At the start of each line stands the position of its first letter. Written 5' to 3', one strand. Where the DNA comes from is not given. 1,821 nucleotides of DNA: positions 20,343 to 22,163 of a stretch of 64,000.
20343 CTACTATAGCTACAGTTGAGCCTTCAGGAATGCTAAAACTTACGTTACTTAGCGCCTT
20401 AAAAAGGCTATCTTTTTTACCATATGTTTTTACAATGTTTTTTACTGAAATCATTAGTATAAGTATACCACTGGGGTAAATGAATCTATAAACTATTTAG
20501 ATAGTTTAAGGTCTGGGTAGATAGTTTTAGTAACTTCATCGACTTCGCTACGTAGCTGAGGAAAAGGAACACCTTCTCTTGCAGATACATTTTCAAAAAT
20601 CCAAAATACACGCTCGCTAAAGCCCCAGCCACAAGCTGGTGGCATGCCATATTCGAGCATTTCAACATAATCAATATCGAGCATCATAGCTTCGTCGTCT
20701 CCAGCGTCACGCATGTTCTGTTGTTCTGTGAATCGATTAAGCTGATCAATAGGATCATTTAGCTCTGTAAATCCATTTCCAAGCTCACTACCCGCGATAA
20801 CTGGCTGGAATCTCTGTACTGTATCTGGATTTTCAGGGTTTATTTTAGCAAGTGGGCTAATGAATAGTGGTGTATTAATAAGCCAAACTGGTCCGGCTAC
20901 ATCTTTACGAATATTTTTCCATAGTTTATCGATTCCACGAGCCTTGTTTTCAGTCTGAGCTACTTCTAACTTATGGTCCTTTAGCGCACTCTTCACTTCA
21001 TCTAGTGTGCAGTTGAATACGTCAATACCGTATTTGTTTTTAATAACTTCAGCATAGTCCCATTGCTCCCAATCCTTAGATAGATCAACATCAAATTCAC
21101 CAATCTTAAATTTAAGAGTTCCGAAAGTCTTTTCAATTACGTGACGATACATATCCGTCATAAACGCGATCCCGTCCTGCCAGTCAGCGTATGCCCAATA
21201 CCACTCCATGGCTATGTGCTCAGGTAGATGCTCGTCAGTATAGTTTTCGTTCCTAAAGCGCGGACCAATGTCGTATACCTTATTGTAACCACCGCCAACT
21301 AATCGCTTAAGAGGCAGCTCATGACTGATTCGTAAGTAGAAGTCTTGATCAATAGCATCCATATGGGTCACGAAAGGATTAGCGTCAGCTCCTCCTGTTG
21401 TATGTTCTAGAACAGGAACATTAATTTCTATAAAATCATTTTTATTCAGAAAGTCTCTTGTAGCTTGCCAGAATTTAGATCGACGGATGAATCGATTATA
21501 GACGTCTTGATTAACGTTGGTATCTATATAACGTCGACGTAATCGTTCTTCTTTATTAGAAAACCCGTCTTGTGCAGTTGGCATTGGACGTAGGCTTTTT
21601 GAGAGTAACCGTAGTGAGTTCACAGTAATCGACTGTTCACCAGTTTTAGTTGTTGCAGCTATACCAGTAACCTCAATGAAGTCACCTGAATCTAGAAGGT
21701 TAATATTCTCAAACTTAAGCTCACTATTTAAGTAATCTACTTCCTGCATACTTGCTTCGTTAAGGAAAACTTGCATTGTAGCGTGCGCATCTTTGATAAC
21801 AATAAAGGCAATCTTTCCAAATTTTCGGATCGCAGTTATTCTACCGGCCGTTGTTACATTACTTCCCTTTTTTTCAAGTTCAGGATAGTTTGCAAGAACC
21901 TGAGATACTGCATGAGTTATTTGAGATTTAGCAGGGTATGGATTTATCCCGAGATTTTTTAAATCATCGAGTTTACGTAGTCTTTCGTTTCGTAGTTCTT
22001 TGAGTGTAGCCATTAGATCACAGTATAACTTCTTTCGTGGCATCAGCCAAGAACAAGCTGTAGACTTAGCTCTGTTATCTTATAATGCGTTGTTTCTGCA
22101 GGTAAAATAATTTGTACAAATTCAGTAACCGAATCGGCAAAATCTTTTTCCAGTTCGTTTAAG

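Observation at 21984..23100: Duplicated promoter and N-terminus module: an IMPase-family gene starts with the first 10 codons of lysS, with a greA remnant beside it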

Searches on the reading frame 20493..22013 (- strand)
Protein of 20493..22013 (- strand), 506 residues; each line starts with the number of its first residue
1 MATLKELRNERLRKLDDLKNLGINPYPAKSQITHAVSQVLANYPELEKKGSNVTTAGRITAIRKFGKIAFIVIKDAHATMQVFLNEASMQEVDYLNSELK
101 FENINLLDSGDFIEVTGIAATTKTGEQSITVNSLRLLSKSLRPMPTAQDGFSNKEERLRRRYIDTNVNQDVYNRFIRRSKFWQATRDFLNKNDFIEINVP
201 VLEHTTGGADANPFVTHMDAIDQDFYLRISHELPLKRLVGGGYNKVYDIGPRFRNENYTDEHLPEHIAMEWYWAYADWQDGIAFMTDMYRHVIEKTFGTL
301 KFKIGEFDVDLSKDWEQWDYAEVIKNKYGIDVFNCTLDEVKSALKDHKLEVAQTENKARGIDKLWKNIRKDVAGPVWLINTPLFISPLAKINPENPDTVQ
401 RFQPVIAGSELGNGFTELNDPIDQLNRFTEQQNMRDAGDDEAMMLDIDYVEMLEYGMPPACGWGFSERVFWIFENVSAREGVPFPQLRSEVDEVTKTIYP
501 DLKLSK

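Call 4: search_protein_families(library=pfam, proteins=[window:20493-22013:-])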
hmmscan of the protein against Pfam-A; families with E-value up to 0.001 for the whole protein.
window:20493-22013:- (506 aa): 2 families
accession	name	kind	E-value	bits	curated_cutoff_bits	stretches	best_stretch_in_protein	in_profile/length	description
PF00152.25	tRNA-synt_2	-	2.8e-60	204.4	25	1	154-487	2-307/308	tRNA synthetases class II (D, K and N)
PF01336.31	tRNA_anti-codon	-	1.7e-12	47.5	27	1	53-137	1-75/75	OB-fold nucleic acid binding domain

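Call 12: find_related_loci(query=window:20493-22013:-, collection=genome_contigs, flank=5000)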
Query window:20493-22013:- (506 aa) in genome_contigs; peptide patterns used: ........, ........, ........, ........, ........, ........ (x = any residue, [..] = any of these).
599 stretches matched a pattern (row limit reached: there are more); 570 encode a relative of the query (tblastn E <= 1e-3); the best 80 are kept; 80 distinct loci.
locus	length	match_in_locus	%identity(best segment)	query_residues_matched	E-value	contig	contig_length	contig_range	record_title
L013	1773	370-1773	87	1-468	0e+0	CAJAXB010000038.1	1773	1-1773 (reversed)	uncultured Candidatus Saccharibacteria bacterium isolate Loc090907-4m_bin-620 genome assembly, contig: bin-620:38/95, wh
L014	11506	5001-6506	80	1-502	0e+0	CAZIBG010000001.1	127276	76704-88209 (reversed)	MAG TPA_asm: uncultured Candidatus Saccharibacteria bacterium isolate SRP286056_co2_68 genome assembly, contig: NODE_112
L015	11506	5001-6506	80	1-502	0e+0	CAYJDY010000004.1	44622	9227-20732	MAG TPA_asm: uncultured Candidatus Saccharibacteria bacterium isolate ERP123247_co1_97 genome assembly, contig: NODE_454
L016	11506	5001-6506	78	1-502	0e+0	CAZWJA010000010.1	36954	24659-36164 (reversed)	MAG TPA_asm: uncultured Candidatus Saccharibacteria bacterium isolate SRP192515_co2_169 genome assembly, contig: NODE_79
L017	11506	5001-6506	77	1-502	0e+0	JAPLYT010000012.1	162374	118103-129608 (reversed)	MAG: Candidatus Saccharibacteria bacterium isolate LacPavin_0818_WC45_MAG_44_10 LacPavin_0818_WC45_scaffold_267281, whol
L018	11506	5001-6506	75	1-504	0e+0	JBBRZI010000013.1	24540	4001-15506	MAG: Candidatus Saccharimonadales bacterium isolate metawrap_la5_32 metawrap_la5_32_K_1383885_L_24540_cov_21.0000, whole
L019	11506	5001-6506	75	1-505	0e+0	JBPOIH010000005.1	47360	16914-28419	MAG: Patescibacteria group bacterium isolate MAG_90 c_000000450446, whole genome shotgun sequence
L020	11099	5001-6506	74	1-504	0e+0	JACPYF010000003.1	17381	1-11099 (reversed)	MAG: Candidatus Saccharibacteria bacterium isolate NC_groundwater_856_Pr1_B-0.1um_45_9 Montesol18_Bp1_scaffold_17182, wh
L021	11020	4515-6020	74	1-504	0e+0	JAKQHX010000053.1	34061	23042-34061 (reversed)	MAG: bacterium isolate USDE_metabat.59 k141_865407, whole genome shotgun sequence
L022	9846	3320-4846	73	1-502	0e+0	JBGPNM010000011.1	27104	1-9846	MAG: Candidatus Saccharimonadia bacterium isolate OBJ_0618_7090110_214 k141_4492160_length_27104_cov_13.4658, whole geno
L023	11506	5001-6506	73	1-504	0e+0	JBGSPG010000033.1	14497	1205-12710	MAG: Candidatus Saccharimonadales bacterium isolate JTS-AC299 k141_3661782, whole genome shotgun sequence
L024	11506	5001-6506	74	1-504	0e+0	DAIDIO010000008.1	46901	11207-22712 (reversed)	MAG TPA_asm: Candidatus Saccharibacteria bacterium isolate clean364 NODE_8_length_46901_cov_10.109666, whole genome shot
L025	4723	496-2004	74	1-505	0e+0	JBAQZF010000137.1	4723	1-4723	MAG: Candidatus Saccharimonadales bacterium isolate MFD03300_ilm_asm_bin1 k127_40852, whole genome shotgun sequence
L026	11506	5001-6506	73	1-504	0e+0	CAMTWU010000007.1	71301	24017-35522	MAG: uncultured Candidatus Saccharibacteria bacterium isolate G02_MAG_00010 genome assembly, contig: G02_MAG_00010_00000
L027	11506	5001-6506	74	1-504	0e+0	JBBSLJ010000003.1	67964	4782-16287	MAG: Candidatus Saccharimonadales bacterium isolate metawrap_LS4_6 metawrap_LS4_6_K_1115278_L_67964_cov_12.2995, whole g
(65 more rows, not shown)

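Call 16: find_encoding_contigs(protein=window:20493-22013:-, flank=3500, max_places=10)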
Protein window:20493-22013:- (506 aa): 1 contig read that carries it; 1 place shown.
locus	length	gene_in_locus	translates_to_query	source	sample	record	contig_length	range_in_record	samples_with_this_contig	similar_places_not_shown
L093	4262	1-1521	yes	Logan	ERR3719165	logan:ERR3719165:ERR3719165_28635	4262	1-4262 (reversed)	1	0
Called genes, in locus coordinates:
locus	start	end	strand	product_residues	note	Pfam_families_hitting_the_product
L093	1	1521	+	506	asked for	?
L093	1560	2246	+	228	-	PF00005:ABC_tran, PF02463:SMC_N (faint), PF13304:AAA_21 (faint)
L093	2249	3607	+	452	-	PF12704:MacB_PCD, PF02687:FtsX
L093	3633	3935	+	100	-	PF04248:NTP_transf_9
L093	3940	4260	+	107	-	?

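Call 26: search_protein_families(library=ncbifam, proteins=[window:20493-22013:-], max_evalue=0.00001)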
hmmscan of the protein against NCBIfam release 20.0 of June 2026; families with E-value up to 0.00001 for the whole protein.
window:20493-22013:- (506 aa): 13 families
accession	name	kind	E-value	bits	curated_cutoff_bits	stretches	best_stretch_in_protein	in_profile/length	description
NF001756.1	PRK00484.1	subfamily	1.2e-142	476.1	468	1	6-489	2-487/488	lysine--tRNA ligase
TIGR00499.1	lysS_bact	equivalog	4.3e-127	424.8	427.6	1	6-489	4-494/496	lysine--tRNA ligase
NF002821.0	PRK02983.1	equivalog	6.5e-112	375.4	742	1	5-489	619-1100/1102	bifunctional lysylphosphatidylglycerol synthetase/lysine--tRNA ligase LysX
NF009101.0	PRK12445.1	subfamily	6.6e-94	315.2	1026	1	6-489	18-503/505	lysine--tRNA ligase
TIGR00462.1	genX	equivalog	6.8e-46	157.1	286.9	1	177-463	3-281/304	EF-P lysine aminoacylase EpmA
NF006828.0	PRK09350.1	equivalog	7.2e-35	120.8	264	1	173-464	14-298/325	elongation factor P--(R)-beta-lysine ligase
NF003483.0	PRK05159.1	equivalog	1.4e-33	116.5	353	1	45-485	12-430/438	aspartate--tRNA(Asn) ligase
TIGR00458.1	aspS_nondisc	equivalog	1.7e-33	116.3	368.4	1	47-487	9-422/428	aspartate--tRNA(Asn) ligase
TIGR00459.1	aspS_bact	equivalog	7.1e-31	107.2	373.85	1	47-358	13-315/586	aspartate--tRNA ligase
NF001750.0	PRK00476.1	equivalog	1.9e-28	99.1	443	1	46-360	14-322/590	aspartate--tRNA ligase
NF003037.0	PRK03932.1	equivalog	2.3e-24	86.2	414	1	46-490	12-448/451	asparagine--tRNA ligase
TIGR00457.1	asnS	equivalog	6e-21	74.8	342.6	1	46-491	12-453/455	asparagine--tRNA ligase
NF009460.0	PRK12820.1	equivalog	5.5e-16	57.8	1379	1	45-330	30-316/723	bifunctional aspartyl-tRNA synthetase/aspartyl/glutamyl-tRNA amidotransferase subunit C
